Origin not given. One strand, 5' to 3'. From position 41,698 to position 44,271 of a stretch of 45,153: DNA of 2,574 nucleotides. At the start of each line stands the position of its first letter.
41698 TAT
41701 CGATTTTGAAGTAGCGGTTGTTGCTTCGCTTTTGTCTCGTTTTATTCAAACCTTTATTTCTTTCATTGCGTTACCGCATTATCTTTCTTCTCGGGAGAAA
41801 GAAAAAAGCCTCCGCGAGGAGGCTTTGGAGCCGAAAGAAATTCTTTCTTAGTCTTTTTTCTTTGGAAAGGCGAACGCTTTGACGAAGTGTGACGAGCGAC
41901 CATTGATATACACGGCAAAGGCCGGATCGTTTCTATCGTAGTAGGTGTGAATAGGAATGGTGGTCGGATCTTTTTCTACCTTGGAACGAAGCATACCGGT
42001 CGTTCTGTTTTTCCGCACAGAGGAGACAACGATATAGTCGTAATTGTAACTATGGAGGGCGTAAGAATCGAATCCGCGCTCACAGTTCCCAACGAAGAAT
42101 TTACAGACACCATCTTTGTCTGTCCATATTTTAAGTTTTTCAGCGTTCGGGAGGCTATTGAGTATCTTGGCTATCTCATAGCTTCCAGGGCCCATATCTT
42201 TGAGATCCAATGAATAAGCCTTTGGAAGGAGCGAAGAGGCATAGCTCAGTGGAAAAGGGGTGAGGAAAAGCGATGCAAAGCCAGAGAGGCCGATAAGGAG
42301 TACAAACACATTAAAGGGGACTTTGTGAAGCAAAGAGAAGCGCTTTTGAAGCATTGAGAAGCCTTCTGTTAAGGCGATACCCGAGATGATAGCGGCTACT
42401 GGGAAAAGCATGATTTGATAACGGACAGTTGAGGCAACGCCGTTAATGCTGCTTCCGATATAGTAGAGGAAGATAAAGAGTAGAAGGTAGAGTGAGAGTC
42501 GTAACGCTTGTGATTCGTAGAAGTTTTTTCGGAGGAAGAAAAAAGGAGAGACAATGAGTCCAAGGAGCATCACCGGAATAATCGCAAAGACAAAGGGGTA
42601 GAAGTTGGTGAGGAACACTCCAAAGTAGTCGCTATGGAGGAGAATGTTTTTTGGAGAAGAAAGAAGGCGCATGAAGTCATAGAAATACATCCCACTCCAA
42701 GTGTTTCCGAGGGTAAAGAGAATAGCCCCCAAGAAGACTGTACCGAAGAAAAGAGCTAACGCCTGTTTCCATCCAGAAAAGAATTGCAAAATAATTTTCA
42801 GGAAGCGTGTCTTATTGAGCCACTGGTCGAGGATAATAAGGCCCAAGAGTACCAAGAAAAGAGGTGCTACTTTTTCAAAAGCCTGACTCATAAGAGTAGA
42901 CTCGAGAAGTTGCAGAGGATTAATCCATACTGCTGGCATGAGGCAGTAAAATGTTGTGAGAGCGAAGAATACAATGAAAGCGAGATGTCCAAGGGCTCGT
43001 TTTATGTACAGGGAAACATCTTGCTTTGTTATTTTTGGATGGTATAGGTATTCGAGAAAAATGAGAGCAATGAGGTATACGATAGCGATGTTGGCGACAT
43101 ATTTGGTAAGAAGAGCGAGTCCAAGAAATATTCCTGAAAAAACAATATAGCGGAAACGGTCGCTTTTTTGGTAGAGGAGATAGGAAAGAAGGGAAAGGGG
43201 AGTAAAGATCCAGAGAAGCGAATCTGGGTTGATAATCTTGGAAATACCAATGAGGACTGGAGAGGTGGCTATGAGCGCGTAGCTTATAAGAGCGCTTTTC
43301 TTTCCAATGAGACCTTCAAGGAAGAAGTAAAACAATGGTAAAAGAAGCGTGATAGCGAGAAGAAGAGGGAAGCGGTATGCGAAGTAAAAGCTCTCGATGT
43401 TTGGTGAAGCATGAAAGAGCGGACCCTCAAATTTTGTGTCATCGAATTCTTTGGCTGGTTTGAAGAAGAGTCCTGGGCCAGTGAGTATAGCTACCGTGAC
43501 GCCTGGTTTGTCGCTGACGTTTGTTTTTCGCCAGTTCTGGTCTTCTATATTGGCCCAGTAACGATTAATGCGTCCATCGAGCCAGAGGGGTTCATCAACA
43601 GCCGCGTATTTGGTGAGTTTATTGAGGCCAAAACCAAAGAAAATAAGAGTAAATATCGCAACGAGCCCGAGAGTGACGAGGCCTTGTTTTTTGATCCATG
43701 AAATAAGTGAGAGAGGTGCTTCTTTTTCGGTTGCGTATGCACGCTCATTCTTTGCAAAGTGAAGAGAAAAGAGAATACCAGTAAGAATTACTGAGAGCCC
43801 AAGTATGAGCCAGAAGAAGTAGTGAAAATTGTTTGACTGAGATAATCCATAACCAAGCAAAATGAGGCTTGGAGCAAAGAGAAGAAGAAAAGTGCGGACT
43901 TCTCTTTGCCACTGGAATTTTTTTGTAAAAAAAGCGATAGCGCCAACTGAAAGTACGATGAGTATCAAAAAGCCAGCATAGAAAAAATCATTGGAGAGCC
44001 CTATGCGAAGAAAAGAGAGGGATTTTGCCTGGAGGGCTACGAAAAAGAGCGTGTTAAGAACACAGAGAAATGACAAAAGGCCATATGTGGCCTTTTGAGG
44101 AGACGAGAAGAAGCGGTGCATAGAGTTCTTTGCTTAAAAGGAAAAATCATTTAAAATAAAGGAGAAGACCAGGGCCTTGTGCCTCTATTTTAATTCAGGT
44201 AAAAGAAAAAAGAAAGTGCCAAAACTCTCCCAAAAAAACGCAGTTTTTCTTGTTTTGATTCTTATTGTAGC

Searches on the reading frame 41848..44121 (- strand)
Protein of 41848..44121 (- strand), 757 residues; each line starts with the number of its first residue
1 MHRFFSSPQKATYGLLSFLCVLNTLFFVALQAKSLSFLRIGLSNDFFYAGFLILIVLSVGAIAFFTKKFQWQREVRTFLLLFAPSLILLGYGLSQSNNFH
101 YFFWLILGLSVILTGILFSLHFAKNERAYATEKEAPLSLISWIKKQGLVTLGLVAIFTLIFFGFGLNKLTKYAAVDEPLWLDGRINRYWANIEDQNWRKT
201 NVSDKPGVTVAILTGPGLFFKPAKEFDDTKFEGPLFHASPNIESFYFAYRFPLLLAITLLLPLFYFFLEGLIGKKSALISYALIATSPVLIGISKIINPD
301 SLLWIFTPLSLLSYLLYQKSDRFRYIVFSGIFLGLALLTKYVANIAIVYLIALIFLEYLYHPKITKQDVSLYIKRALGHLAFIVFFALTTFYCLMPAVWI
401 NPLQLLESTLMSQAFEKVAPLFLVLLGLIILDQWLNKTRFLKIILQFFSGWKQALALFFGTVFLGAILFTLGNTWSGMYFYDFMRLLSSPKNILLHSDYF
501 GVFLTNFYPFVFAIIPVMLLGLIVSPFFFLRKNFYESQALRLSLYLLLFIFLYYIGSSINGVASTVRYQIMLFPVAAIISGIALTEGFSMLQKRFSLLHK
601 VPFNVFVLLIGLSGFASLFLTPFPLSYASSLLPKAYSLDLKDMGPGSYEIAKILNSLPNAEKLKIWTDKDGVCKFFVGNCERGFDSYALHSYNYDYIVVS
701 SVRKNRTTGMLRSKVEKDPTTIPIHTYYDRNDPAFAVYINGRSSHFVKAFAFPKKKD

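Call 59: search_protein_families(library=pfam, proteins=[window:41848-44121:-], max_evalue=0.0001)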
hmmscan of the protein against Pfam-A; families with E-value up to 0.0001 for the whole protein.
window:41848-44121:- (757 aa): 2 families
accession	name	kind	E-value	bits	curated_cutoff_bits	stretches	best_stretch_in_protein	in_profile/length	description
PF13231.12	PMT_2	-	8.7e-11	42.7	26.1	1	247-357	22-133/160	Dolichyl-phosphate-mannose-protein mannosyltransferase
PF02366.24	PMT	-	2.2e-10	41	22.7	1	246-400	82-233/245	Dolichyl-phosphate-mannose-protein mannosyltransferase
